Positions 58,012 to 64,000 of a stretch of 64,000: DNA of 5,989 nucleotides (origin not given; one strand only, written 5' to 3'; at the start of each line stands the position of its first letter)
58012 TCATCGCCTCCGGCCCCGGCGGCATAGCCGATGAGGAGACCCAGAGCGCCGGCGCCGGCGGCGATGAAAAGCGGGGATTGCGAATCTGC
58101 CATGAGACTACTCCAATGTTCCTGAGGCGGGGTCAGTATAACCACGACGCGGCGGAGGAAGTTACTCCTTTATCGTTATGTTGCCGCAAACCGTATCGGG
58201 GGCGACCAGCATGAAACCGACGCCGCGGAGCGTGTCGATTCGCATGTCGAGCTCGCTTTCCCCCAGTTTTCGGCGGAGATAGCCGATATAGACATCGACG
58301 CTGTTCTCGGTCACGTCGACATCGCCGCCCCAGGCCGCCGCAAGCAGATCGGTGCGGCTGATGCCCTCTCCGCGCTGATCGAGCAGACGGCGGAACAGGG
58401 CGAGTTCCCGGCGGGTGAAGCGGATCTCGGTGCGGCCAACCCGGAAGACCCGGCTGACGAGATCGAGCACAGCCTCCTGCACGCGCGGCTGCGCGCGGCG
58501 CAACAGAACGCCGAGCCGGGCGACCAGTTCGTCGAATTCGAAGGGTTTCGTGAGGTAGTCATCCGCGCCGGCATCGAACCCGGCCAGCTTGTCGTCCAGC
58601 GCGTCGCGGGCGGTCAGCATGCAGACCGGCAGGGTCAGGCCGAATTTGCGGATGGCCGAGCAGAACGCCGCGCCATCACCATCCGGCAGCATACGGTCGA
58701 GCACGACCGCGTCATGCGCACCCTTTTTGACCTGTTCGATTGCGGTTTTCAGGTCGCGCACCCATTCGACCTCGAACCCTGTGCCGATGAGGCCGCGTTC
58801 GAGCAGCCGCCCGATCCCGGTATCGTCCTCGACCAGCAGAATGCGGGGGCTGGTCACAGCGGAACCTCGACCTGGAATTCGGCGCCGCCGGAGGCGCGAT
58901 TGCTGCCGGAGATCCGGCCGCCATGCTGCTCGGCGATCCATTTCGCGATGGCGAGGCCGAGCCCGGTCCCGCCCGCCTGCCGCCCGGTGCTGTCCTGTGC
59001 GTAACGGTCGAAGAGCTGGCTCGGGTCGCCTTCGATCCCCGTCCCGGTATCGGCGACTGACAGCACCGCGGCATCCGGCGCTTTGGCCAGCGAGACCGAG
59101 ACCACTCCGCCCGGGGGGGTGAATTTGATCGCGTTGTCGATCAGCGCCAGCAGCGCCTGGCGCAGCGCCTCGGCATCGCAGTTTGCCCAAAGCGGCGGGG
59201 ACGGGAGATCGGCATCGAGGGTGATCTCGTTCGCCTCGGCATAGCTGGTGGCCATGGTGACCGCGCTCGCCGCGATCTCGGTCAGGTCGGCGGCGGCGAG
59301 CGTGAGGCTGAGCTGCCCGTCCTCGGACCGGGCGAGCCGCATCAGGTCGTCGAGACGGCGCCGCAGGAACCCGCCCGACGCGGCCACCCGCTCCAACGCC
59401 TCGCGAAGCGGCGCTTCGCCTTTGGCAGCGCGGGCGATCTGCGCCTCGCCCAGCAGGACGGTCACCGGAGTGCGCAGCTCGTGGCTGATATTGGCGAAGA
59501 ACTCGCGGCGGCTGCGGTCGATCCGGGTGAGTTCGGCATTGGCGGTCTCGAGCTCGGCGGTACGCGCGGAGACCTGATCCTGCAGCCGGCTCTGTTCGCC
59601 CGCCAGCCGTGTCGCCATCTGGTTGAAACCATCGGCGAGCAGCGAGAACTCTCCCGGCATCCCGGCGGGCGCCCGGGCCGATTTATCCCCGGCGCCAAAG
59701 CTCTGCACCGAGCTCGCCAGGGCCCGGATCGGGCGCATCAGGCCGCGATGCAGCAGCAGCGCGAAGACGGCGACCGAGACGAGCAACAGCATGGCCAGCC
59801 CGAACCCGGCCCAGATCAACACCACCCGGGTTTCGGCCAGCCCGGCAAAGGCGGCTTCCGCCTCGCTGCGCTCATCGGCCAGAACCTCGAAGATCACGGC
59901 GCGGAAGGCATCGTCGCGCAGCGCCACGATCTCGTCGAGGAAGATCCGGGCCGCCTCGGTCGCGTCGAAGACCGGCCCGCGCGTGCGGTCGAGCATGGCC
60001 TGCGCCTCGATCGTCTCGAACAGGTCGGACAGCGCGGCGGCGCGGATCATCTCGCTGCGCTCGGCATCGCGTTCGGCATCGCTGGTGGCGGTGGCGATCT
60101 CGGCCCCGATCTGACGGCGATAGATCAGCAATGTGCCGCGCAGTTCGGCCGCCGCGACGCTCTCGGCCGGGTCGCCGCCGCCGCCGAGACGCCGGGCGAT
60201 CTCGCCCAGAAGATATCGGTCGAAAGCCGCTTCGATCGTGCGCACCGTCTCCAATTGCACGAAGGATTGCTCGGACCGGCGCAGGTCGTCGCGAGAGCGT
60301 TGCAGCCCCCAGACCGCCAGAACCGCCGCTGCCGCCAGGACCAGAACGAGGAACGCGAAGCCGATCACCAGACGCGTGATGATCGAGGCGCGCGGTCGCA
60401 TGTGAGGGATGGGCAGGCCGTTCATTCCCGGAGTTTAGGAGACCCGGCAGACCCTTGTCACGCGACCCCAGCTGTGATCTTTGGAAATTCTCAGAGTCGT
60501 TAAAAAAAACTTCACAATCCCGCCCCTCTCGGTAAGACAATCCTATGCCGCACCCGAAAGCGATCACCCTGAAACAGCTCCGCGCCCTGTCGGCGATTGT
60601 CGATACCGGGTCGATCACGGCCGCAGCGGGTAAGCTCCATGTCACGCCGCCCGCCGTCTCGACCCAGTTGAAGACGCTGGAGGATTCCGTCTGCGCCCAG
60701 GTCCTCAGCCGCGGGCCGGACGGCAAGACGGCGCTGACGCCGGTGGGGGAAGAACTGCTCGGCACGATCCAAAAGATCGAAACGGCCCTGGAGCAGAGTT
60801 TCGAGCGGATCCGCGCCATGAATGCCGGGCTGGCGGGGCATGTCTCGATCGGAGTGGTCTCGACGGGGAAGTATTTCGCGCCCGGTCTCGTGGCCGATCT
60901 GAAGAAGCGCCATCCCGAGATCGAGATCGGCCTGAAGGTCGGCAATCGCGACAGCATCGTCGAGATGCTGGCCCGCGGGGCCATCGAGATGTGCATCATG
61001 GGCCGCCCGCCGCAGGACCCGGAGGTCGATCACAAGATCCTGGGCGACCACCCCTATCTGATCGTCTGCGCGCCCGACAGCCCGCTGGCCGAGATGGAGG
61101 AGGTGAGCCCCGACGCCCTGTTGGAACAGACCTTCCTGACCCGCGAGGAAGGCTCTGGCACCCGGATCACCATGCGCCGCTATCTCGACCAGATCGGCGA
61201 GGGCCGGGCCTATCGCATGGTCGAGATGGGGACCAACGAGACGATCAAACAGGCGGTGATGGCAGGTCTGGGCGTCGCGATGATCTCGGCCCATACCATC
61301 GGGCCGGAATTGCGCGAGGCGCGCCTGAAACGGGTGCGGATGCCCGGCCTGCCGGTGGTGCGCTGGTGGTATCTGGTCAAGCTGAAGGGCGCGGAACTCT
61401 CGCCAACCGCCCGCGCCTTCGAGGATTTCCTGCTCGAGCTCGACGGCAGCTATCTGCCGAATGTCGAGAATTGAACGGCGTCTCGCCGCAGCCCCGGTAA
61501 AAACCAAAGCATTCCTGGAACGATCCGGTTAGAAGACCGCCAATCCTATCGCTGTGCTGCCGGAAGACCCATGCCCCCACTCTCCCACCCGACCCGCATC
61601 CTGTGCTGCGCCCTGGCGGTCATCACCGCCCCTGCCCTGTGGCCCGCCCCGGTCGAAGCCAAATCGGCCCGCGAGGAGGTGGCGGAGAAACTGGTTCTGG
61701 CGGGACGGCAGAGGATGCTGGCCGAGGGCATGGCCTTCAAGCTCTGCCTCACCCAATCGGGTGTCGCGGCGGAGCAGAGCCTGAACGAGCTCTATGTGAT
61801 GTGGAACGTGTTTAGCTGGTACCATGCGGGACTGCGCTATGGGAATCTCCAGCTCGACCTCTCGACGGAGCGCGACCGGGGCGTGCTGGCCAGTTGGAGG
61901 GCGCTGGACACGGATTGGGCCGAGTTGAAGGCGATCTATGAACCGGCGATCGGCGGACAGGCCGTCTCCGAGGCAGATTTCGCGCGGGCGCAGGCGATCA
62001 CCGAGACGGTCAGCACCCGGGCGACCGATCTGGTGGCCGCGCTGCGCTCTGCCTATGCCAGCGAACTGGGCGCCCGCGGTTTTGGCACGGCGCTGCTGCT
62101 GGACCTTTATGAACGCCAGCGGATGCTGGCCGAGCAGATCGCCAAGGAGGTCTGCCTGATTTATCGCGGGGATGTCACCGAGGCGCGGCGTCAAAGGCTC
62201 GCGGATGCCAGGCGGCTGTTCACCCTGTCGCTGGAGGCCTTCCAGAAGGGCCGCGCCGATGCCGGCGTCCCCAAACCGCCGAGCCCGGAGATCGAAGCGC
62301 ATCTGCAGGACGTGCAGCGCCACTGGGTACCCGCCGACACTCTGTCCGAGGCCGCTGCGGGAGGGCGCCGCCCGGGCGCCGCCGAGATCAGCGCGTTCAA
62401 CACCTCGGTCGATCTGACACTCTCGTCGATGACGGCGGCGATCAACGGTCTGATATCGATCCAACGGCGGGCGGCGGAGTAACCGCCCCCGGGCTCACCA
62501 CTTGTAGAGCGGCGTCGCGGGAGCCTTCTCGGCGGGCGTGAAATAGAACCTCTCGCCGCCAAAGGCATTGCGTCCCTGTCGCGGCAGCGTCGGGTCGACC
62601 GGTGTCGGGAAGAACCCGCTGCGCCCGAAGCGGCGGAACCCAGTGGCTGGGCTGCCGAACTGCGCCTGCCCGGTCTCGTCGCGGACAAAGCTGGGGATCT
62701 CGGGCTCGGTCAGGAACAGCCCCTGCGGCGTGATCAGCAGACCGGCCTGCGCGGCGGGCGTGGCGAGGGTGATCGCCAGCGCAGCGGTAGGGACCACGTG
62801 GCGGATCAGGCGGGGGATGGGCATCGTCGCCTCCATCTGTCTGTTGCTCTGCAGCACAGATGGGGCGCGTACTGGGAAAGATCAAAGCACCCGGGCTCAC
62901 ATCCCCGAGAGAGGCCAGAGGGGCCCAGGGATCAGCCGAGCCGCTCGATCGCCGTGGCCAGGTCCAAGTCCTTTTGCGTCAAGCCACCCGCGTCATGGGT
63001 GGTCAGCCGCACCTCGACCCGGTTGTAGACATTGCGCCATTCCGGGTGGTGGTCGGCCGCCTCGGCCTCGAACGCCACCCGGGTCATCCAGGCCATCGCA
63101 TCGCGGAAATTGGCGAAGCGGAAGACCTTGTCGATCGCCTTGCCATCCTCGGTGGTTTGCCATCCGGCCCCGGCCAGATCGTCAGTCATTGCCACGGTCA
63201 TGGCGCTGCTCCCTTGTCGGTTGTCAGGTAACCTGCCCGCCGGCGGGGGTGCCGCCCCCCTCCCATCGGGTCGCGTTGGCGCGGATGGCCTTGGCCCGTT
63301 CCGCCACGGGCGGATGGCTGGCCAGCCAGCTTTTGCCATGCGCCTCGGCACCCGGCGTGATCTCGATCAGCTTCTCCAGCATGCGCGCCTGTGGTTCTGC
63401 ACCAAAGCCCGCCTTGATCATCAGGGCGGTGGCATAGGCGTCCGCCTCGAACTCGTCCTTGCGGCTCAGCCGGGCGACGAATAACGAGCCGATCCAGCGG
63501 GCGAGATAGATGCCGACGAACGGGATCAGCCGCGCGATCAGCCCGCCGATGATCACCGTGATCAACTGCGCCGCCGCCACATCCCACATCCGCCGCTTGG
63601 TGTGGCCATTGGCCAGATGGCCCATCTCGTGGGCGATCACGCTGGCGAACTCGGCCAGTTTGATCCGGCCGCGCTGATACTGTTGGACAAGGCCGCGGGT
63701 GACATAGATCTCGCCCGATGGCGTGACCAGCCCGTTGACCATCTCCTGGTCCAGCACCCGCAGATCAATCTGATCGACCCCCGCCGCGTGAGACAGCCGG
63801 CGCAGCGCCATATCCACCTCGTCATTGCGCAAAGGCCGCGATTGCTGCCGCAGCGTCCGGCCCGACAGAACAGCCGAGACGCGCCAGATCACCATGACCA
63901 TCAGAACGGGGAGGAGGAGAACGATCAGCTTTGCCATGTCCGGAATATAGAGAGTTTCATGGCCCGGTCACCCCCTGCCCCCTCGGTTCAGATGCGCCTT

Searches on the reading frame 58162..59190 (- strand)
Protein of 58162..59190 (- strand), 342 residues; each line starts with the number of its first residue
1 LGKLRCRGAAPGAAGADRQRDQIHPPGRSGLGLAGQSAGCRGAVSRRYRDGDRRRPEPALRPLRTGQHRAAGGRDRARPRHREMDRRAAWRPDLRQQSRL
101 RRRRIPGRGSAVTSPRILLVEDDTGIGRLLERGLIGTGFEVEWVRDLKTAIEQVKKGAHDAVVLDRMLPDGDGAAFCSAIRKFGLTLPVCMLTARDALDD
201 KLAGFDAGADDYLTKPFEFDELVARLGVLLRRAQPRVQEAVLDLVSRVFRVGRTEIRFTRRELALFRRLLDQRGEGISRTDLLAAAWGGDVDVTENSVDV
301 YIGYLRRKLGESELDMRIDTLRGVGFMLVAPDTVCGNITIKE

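Call 71: search_protein_families(library=pfam, proteins=[window:58162-59190:-], max_evalue=0.001)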
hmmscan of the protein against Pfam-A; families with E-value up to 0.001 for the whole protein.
window:58162-59190:- (342 aa): 2 families
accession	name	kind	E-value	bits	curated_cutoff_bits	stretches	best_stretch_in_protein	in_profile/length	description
PF00072.30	Response_reg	-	5.1e-25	88.3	30.2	1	117-226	1-110/111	Response regulator receiver domain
PF00486.34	Trans_reg_C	-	2.3e-18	66.5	26.2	1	254-328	2-77/77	Transcriptional regulatory protein, C terminal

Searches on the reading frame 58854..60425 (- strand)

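Call 71: search_protein_families(library=pfam, proteins=[window:58854-60425:-], max_evalue=0.001)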
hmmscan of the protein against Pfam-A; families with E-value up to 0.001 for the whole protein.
window:58854-60425:- (523 aa): 4 families
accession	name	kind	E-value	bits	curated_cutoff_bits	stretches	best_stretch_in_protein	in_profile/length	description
PF02518.31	HATPase_c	-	2.6e-24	86.3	26.4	1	417-523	2-109/111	Histidine kinase-, DNA gyrase B-, and HSP90-like ATPase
PF00512.31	HisKA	-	1.2e-13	51.3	26.9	1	305-370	1-66/66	His Kinase A (phospho-acceptor) domain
PF00672.30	HAMP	-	5.5e-11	43.1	25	1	224-274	1-51/53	HAMP domain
PF02203.21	TarH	-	0.00026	21.4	25.2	1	9-63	1-56/177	Tar ligand binding domain homologue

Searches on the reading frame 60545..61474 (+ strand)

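Call 71: search_protein_families(library=pfam, proteins=[window:60545-61474:+], max_evalue=0.001)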
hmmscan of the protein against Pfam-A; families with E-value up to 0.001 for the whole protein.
window:60545-61474:+ (309 aa): 2 families
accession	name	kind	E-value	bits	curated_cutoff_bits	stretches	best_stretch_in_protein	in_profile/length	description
PF03466.25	LysR_substrate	-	8.5e-50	169.5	28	1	94-298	2-206/209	LysR substrate binding domain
PF00126.33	HTH_1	-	5.7e-16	58.7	26.6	1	9-69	1-60/60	Bacterial regulatory helix-turn-helix protein, lysR family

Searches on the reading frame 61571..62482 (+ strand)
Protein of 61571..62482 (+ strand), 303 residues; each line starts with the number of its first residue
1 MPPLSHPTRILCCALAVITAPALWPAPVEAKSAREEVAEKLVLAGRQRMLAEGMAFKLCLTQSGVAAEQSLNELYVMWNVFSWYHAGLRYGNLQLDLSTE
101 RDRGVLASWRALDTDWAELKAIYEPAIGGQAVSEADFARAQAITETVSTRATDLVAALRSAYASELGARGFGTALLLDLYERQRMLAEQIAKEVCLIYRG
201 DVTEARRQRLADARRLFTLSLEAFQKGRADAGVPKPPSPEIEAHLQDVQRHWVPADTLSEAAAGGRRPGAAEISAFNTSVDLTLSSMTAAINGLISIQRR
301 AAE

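Call 71: search_protein_families(library=pfam, proteins=[window:61571-62482:+], max_evalue=0.001)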
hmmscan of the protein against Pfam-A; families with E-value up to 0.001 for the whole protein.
window:61571-62482:+ (303 aa): 1 family
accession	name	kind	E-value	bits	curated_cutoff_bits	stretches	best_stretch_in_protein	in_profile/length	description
PF13675.11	PilJ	-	1.1e-16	61.4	26.6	2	182-265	18-101/114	Type IV pili methyl-accepting chemotaxis transducer N-term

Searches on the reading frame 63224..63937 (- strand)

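Call 71: search_protein_families(library=pfam, proteins=[window:63224-63937:-], max_evalue=0.001)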
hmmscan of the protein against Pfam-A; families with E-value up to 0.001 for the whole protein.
window:63224-63937:- (237 aa): 1 family
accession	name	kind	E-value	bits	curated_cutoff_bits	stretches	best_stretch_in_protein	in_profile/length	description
PF01435.24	Peptidase_M48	-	2.8e-23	83.1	20.3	1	35-220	1-184/186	Peptidase family M48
